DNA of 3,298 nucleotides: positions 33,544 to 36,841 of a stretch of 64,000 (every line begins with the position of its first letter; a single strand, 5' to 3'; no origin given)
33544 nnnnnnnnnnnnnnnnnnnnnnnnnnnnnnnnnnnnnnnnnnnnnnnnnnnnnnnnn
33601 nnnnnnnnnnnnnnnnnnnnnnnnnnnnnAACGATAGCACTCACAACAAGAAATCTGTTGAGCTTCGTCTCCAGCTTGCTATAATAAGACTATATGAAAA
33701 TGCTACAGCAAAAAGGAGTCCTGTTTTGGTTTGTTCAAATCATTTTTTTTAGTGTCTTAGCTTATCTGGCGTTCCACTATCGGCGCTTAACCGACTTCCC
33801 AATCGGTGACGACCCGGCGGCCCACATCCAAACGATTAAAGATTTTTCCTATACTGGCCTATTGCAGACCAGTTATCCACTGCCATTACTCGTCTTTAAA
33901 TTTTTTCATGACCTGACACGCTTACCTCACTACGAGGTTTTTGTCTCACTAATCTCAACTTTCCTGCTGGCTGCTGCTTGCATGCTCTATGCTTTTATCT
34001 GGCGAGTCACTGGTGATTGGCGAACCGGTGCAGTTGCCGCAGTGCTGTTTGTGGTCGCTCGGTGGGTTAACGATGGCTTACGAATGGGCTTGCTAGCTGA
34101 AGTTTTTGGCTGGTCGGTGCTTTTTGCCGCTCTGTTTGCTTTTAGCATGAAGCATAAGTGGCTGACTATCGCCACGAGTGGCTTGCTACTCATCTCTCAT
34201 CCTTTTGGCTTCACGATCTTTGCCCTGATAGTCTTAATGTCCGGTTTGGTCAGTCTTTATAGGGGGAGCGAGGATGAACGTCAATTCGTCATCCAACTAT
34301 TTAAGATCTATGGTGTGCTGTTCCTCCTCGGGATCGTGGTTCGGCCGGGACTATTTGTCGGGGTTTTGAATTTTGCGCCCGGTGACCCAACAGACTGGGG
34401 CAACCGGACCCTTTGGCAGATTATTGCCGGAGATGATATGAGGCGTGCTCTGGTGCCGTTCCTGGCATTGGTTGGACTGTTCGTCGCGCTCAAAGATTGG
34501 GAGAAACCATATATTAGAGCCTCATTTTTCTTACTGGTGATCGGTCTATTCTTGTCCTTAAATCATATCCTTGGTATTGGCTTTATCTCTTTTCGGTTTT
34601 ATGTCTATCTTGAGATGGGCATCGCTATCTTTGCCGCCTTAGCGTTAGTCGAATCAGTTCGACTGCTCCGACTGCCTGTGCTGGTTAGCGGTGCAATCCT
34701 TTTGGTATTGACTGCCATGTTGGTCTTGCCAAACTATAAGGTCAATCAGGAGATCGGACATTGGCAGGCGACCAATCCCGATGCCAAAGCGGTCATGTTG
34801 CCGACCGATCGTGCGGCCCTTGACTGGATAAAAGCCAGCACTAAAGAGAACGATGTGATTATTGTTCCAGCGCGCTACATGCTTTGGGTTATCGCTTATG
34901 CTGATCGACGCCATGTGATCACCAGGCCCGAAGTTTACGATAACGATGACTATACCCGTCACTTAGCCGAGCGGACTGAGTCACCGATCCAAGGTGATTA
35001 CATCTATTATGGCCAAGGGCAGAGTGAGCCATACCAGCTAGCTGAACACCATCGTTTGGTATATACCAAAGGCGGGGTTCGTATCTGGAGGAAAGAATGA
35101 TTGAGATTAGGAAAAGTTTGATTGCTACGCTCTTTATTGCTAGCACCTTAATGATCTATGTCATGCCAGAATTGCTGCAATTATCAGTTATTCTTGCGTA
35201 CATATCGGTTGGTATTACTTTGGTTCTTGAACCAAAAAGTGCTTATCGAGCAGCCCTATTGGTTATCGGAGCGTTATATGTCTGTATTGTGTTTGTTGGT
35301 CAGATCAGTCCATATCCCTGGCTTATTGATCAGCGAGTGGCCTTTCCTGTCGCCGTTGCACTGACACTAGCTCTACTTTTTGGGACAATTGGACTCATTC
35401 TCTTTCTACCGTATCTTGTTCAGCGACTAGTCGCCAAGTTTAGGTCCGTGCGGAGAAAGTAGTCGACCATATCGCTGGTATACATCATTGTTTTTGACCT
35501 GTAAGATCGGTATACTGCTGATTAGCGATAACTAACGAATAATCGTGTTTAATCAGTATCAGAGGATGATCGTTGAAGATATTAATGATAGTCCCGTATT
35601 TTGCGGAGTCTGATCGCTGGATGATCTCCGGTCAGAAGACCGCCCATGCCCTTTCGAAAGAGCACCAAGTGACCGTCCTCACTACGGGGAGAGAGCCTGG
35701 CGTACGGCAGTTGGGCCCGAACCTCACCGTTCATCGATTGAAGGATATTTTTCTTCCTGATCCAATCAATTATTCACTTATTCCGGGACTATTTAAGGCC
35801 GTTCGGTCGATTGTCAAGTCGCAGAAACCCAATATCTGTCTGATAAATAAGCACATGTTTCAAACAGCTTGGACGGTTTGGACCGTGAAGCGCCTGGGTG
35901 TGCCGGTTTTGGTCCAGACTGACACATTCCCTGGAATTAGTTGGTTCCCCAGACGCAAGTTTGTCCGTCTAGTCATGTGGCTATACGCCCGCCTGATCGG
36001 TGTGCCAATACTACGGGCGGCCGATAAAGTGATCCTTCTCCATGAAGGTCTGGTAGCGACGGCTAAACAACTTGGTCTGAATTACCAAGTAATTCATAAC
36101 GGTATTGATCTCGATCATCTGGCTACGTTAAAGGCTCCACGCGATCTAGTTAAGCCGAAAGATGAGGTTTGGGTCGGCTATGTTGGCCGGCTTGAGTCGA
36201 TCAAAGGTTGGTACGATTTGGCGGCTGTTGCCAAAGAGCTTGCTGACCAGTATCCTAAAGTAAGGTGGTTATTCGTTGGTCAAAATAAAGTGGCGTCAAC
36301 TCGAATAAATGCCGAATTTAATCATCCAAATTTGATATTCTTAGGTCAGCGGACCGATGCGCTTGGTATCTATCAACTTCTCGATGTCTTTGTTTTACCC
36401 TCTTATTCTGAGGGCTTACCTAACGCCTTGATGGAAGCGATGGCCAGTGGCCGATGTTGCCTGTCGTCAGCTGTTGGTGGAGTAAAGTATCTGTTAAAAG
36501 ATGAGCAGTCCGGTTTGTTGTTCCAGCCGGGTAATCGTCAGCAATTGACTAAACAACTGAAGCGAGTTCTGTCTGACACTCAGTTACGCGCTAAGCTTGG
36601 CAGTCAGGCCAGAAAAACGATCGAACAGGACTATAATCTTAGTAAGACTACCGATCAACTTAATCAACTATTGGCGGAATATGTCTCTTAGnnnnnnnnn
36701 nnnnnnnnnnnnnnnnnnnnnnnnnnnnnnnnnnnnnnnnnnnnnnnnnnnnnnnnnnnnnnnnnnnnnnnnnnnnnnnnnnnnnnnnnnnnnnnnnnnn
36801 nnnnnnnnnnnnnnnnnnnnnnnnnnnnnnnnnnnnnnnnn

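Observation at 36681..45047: Components of a polyprenyl-phosphate-sugar-dependent extracytoplasmic glycosylation system (GtrA/GtrB/GT-C triad), including a GT-C-GtrA fusion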

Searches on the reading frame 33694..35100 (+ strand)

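Call 5: search_protein_families(library=pfam, proteins=[window:33694-35100:+], max_evalue=0.01)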
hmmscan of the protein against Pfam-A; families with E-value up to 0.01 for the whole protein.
window:33694-35100:+ (468 aa): 0 families

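Call 15: search_protein_families(library=pfam, proteins=[window:33694-35100:+], max_evalue=10)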
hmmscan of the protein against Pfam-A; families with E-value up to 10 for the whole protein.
window:33694-35100:+ (468 aa): 3 families
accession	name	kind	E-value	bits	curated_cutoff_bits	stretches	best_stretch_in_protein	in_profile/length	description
PF20604.3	DUF6798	-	0.017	15.3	26.9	1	373-411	4-41/61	Domain of unknown function (DUF6798)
PF12693.12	GspL_C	-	0.36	11.1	29.6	1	326-377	8-59/158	GspL periplasmic domain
PF25635.1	SPV1_VP10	-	0.46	10.6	27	1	26-66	96-136/187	Sulfolobus polyhedral virus 1 capsid protein VP10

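Call 16: search_protein_families(library=ncbifam, proteins=[window:33694-35100:+], max_evalue=0.01)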
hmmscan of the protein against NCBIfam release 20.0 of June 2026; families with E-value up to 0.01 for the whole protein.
window:33694-35100:+ (468 aa): 0 families

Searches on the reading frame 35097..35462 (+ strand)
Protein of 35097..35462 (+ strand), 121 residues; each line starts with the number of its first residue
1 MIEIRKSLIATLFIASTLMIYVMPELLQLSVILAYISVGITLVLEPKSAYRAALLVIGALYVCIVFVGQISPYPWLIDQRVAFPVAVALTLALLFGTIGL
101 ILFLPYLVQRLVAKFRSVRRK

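Call 5: search_protein_families(library=pfam, proteins=[window:35097-35462:+], max_evalue=0.01)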
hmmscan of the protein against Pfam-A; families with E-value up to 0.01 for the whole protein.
window:35097-35462:+ (121 aa): 0 families

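Call 15: search_protein_families(library=pfam, proteins=[window:35097-35462:+], max_evalue=10)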
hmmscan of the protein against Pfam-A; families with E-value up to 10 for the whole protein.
window:35097-35462:+ (121 aa): 3 families
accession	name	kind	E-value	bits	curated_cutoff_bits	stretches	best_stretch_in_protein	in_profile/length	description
PF01102.23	Glycophorin_A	-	0.05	14.3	30.1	1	82-116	56-90/114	Glycophorin A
PF02322.20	Cyt_bd_oxida_II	-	0.13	12.1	35.6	1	8-112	194-296/302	Cytochrome bd terminal oxidase subunit II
PF08515.17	TGF_beta_GS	-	0.2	11.7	21.3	1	104-114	18-28/28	Transforming growth factor beta type I GS-motif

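Call 16: search_protein_families(library=ncbifam, proteins=[window:35097-35462:+], max_evalue=0.01)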
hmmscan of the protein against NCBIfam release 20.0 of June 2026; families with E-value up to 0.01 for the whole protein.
window:35097-35462:+ (121 aa): 0 families

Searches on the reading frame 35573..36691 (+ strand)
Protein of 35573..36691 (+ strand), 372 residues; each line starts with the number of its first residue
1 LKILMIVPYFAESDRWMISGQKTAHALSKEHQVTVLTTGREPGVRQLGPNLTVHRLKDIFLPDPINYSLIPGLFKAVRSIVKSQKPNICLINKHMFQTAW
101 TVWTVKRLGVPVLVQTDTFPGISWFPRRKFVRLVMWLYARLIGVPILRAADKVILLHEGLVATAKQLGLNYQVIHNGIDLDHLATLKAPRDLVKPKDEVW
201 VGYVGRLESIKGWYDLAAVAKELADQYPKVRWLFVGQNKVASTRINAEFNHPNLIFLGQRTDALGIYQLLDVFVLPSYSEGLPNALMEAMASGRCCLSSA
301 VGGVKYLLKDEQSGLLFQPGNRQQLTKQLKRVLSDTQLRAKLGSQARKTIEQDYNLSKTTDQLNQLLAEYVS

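Call 5: search_protein_families(library=pfam, proteins=[window:35573-36691:+], max_evalue=0.01)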
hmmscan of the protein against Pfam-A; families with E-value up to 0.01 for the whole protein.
window:35573-36691:+ (372 aa): 6 families
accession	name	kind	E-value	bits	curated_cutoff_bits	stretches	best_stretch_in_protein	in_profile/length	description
PF00534.26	Glycos_transf_1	-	1.6e-30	106.3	26.4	1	189-348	6-171/172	Glycosyl transferases group 1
PF13692.12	Glyco_trans_1_4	-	6.2e-27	95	27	1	200-335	3-142/142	Glycosyl transferases group 1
PF13439.12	Glyco_transf_4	-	2.1e-11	44.6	28.5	1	24-181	12-169/170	Glycosyltransferase Family 4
PF13579.12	Glyco_trans_4_4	-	1.3e-10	42.3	29.7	1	24-177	11-158/158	Glycosyl transferase 4-like domain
PF13524.12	Glyco_trans_1_2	-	6.5e-08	33.1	25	1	279-363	60-142/144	Glycosyl transferase-like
PF13477.12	Glyco_trans_4_2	-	0.00037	21.1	23.4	1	21-129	14-118/139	Glycosyl transferase 4-like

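Call 81: search_solved_structures(query=window:35573-36691:+, max_evalue=0.00001)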
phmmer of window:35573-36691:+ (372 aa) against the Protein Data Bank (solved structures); distinct sequences matched with E-value up to 0.00001: 20.
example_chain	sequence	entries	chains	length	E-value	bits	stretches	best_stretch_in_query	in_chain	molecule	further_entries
6kih_A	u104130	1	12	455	1.7e-13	53.6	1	189-368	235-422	Tll1590 protein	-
5d00_A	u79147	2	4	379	1e-12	51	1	164-369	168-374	N-acetyl-alpha-D-glucosaminyl L-malate synthase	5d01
8dqd_A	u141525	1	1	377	1.4e-12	50.6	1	220-356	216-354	N, N'-diacetylbacillosaminyl-diphospho-undecaprenol alpha-1,3-N-acetylgalactosaminyltransf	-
8dvw_A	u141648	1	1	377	1.5e-12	50.4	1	220-356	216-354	N, N'-diacetylbacillosaminyl-diphospho-undecaprenol alpha-1,3-N-acetylgalactosaminyltransf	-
8dvz_A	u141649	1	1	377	3.7e-12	49.2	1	220-356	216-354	N, N'-diacetylbacillosaminyl-diphospho-undecaprenol alpha-1,3-N-acetylgalactosaminyltransf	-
6eji_A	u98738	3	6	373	6.8e-11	45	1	24-369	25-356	WlaC protein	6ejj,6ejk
5i45_A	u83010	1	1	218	1e-10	44.4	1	200-366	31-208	Glycosyl transferases group 1 family protein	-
2jjm_A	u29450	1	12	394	4.4e-10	42.4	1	251-364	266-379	GLYCOSYL TRANSFERASE, GROUP 1 FAMILY PROTEIN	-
3mbo_A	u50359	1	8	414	5e-10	42.2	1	251-364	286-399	Glycosyltransferase, group 1 family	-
4n9w_A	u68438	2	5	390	5.2e-09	38.8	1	167-357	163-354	GDP-mannose-dependent alpha-(1-2)-phosphatidylinositol mannosyltransferase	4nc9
2gej_A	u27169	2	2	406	5.8e-09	38.7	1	167-357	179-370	PHOSPHATIDYLINOSITOL MANNOSYLTRANSFERASE (PimA)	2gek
3c4q_A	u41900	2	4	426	1.3e-08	37.5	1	184-367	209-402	Predicted glycosyltransferases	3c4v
6n1x_A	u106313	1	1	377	1.3e-08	37.5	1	161-363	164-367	Glycosyltransferase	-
3c48_A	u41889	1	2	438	1.4e-08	37.4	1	184-367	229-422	Predicted glycosyltransferases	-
6d9t_A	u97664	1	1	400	1.5e-08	37.3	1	161-363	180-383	Glycosyl transferase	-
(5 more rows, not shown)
